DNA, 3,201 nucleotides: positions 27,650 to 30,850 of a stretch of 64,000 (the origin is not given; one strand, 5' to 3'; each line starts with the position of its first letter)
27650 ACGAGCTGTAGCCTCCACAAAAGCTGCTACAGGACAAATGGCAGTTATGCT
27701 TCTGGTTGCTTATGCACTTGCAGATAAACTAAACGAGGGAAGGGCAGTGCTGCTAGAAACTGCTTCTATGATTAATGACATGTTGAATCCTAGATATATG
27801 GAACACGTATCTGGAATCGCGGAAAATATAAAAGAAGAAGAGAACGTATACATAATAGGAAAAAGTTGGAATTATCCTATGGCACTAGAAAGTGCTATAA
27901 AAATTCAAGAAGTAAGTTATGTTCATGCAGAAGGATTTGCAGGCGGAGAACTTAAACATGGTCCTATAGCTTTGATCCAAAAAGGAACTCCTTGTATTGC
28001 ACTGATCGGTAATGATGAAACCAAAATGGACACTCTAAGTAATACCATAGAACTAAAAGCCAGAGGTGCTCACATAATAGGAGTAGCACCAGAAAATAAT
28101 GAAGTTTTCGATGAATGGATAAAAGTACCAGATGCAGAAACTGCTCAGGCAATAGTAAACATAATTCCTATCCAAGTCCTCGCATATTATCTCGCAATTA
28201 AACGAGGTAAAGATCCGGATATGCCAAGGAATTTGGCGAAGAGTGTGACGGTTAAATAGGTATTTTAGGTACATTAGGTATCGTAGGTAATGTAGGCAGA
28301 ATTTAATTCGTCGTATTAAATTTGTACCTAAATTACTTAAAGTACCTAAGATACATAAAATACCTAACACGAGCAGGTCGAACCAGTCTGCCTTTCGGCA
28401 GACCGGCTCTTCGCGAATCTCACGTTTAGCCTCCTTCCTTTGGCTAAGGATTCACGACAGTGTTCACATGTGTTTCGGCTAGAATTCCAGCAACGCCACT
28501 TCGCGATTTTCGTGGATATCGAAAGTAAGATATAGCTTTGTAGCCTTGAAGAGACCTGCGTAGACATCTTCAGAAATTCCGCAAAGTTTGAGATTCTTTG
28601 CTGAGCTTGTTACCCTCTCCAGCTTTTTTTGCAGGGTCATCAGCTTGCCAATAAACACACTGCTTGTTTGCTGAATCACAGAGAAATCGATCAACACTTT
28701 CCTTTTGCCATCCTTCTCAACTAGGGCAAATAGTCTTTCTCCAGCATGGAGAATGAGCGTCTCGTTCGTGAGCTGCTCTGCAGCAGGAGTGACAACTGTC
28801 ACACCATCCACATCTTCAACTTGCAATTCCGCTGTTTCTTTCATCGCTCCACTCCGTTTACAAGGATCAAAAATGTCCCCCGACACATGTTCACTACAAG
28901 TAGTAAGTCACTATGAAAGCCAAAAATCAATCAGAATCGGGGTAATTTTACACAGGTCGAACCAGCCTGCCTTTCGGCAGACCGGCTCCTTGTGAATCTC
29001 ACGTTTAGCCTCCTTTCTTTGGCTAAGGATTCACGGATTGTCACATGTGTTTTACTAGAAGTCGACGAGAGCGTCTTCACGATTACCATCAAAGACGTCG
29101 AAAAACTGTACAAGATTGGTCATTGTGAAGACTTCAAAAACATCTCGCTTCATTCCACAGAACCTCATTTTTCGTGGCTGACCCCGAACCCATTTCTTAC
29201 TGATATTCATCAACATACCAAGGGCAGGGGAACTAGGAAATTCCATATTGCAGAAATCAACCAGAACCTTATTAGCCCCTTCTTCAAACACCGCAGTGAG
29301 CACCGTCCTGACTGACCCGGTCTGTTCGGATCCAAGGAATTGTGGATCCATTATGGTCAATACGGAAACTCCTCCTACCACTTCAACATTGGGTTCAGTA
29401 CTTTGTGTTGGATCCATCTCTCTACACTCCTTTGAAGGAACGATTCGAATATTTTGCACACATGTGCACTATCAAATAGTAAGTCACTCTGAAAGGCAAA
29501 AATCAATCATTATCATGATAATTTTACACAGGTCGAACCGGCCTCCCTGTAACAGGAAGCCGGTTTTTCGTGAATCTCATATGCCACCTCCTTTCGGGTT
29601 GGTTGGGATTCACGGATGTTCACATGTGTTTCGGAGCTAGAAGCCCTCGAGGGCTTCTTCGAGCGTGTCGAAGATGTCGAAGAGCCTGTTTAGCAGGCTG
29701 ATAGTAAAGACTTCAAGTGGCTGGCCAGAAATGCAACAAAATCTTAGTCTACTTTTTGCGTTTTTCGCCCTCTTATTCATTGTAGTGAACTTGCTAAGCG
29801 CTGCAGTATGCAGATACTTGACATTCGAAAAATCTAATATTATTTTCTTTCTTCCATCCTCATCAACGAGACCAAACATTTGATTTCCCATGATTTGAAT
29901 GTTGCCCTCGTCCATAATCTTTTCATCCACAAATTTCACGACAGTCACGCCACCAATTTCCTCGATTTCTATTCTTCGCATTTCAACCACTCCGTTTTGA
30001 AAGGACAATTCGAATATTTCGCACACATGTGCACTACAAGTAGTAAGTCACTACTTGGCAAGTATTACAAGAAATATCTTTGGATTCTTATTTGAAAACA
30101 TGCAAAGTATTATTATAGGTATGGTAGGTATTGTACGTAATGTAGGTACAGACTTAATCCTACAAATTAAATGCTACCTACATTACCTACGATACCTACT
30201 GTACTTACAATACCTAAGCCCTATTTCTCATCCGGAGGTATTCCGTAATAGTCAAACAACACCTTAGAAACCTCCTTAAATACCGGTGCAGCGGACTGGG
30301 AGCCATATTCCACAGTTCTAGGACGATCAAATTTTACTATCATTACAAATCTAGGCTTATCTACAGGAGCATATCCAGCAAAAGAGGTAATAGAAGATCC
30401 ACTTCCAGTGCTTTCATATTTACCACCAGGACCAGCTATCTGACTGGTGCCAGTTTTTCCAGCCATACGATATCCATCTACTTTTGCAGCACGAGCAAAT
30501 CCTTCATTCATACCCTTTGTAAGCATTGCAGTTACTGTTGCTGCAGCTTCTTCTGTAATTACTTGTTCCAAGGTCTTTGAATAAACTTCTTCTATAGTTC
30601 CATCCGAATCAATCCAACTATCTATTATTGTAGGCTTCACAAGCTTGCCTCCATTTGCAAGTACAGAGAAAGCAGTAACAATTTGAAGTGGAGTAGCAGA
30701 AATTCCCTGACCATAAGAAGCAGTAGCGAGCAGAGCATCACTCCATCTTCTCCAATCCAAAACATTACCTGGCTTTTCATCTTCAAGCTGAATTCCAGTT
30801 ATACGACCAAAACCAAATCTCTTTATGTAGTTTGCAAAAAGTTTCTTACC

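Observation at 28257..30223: Three divergent STAS genes set in near-identical non-coding scaffolds, filling the whole gap between convergent glmS and PBP genes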

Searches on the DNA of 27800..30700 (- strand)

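Call 7: search_rna_families(source=window, start=27800, end=30700, threshold=evalue, max_evalue=10, show_alignments=3)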
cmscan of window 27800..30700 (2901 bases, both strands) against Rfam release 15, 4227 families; matches with E-value up to 10: 10.
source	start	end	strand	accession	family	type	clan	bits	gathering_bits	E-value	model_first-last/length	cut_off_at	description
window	30119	30204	+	RF03747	mir-4536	Gene; miRNA;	-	32.7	76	0.0022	1-88/88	no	mir-4536 microRNA precursor family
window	30119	30204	-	RF03747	mir-4536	Gene; miRNA;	-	26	76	0.099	1-88/88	no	mir-4536 microRNA precursor family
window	28256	28367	+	RF04263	MIR2593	Gene; miRNA;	-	25.9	96.2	0.17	1-116/116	no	MIR2593 microRNA precursor family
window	28254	28369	-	RF04263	MIR2593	Gene; miRNA;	-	25.7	96.2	0.19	1-116/116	no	MIR2593 microRNA precursor family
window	28094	28205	+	RF01437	S_pombe_snR10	Gene; snRNA; snoRNA; HACA-box;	CL00031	21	50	8.8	1-167/167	no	small nucleolar RNA snR10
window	30104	30218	-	RF01911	MIR2118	Gene; miRNA;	-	19.9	85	1.1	1-170/170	no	MIR2118 microRNA precursor family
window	28797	28851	-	RF01139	sR2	Gene; snRNA; snoRNA; CD-box;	-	19.6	42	0.24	1-57/57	no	Small nucleolar RNA sR2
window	29965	30076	-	RF00443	SNORA27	Gene; snRNA; snoRNA; HACA-box;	CL00032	18.1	64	5.6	1-127/127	no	Small nucleolar RNA SNORA27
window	30422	30454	-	RF00702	mir-182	Gene; miRNA;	CL00093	16.5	71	5.3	23-55/77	no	mir-182 microRNA precursor family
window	28378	28417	-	RF04356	Plastid-ndhA-ndhB-1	Intron;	CL00155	16.1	61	5.2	1-49/49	no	Plastid-ndhA-ndhB-1 group II-D5 intron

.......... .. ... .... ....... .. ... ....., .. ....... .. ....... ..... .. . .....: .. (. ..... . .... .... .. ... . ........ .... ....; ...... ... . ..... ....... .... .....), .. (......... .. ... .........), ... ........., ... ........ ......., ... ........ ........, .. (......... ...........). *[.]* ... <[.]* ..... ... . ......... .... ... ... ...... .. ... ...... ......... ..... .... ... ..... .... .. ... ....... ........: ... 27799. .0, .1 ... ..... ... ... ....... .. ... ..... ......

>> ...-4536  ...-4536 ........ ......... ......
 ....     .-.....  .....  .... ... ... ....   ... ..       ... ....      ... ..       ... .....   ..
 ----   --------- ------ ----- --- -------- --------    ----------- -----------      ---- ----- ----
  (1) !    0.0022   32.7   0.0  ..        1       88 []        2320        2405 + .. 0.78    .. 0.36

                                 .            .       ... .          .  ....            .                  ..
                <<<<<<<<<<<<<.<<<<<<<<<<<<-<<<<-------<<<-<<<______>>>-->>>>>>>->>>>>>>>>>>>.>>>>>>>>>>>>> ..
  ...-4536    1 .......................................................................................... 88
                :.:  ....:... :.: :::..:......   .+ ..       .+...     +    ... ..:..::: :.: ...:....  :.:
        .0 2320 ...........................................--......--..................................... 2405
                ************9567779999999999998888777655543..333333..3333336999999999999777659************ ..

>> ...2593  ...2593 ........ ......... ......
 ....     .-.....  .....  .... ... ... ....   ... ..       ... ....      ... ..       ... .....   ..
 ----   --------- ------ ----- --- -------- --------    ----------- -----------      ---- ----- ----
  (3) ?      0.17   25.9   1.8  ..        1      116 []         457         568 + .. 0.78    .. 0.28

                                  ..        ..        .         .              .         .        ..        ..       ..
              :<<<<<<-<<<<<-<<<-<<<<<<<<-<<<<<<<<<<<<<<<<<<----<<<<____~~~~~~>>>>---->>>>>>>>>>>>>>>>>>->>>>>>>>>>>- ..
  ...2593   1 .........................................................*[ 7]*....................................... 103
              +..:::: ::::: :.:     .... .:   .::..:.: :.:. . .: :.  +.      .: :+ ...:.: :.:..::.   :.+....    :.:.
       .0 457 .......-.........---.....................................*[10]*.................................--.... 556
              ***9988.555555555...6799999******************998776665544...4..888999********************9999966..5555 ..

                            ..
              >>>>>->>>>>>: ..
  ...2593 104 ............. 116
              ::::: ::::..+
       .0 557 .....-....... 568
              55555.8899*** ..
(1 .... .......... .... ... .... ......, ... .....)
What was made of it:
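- On Any Rfam RNA family: Nothing matched the 3' elements or the leaders (call 7).
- No Rfam family matches (call 7).
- Tried and rejected: An E-value scan of the block gave only spurious miRNA-like hits on the flanking hairpins (call 7).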

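Call 80: build_rna_model(alignment_id=A4, structure=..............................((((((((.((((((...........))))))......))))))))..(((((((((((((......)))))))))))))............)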
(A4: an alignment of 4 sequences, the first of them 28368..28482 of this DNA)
Model R1 built from alignment A4 (4 sequences, 122 columns); structure: as given.
model positions 115; base pairs 27; branch points 1; effective number of sequences 1.17; information 0.589 bits per position. Calibrated on 0.2 Mb of random sequence (short: E-values are rough).
structure used (alignment columns):
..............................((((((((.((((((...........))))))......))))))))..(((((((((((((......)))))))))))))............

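Call 82: search_with_rna_model(model_id=R1, source=window, filters=off, max_evalue=10)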
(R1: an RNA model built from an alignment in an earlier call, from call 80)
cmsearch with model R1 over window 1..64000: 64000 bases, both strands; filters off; matches with E-value up to 10: 26.
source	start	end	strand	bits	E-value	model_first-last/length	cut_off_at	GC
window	28948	29058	-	124.7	2.9e-30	1-115/115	no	0.49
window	28369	28482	-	123.1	7.7e-30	1-115/115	no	0.54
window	29524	29640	-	117.8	1.8e-28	1-115/115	no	0.51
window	61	183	-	18.2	0.01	1-115/115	no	0.34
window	28339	28420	+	12.7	0.28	1-115/115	no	0.48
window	36498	36605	+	10.5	0.98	1-115/115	no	0.35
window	12625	12739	+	9.7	1.6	1-115/115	no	0.3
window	5283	5388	+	9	2.5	1-115/115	no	0.33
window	40547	40586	+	8.3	3.6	1-115/115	no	0.32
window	53402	53442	-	8.3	3.7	1-115/115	no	0.37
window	41073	41182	+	8.2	3.8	1-115/115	no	0.37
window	31158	31202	-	8.2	4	1-115/115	no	0.27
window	52217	52330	+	8.1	4.3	1-115/115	no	0.38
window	28959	28988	+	8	4.3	75-104/115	no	0.67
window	61936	62014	-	8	4.4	1-115/115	no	0.38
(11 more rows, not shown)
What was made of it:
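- Checked: The next hit in the 64 kb scores 18 bits (call 82).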

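Call 83: search_with_rna_model(model_id=R1, sources=[L032, L039, L040, L041, L042, L043, L044, L045, L046, L047, L048, L049, L050, L051, L052, L053, L054, L055, L056, L059, L060, L061, L063, L064, L067, L068, L069, L011, L012, L015, L016, L071, L074, L076, L077], filters=default, max_evalue=1)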
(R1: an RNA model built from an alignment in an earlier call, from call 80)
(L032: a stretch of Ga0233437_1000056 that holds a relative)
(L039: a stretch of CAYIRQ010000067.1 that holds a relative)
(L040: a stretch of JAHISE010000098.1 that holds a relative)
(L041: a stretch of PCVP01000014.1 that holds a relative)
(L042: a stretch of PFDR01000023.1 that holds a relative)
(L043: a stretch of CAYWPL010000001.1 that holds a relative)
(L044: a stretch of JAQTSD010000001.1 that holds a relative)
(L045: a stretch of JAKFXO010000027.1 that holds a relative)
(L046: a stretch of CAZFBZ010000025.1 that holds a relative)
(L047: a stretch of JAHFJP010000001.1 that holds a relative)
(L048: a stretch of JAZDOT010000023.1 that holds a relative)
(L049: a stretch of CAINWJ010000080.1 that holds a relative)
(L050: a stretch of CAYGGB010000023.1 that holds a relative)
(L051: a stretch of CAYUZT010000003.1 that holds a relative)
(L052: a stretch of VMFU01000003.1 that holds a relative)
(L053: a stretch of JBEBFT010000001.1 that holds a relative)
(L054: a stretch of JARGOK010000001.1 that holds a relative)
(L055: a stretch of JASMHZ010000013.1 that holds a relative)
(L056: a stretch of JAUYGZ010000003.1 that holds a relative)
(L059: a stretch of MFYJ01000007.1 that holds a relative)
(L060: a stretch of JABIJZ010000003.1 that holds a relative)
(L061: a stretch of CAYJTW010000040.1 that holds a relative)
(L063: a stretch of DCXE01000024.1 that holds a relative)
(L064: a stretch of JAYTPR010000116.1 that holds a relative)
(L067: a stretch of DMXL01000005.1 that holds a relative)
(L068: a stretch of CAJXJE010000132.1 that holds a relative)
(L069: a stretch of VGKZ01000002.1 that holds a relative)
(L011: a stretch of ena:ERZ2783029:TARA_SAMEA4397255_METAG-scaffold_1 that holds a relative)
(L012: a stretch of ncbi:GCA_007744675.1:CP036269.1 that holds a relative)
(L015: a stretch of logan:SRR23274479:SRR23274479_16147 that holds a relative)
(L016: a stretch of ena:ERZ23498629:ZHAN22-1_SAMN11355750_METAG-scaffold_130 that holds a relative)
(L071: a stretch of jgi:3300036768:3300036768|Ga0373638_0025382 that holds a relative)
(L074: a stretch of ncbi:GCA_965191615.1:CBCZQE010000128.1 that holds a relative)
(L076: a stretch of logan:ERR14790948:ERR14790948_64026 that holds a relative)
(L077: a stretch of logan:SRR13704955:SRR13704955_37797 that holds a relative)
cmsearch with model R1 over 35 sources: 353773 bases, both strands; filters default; matches with E-value up to 1: 2.
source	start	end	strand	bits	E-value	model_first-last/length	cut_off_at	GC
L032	1578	1692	+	122.6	5.4e-29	1-115/115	no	0.54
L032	1652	1681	-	16.8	0.13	75-104/115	no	0.6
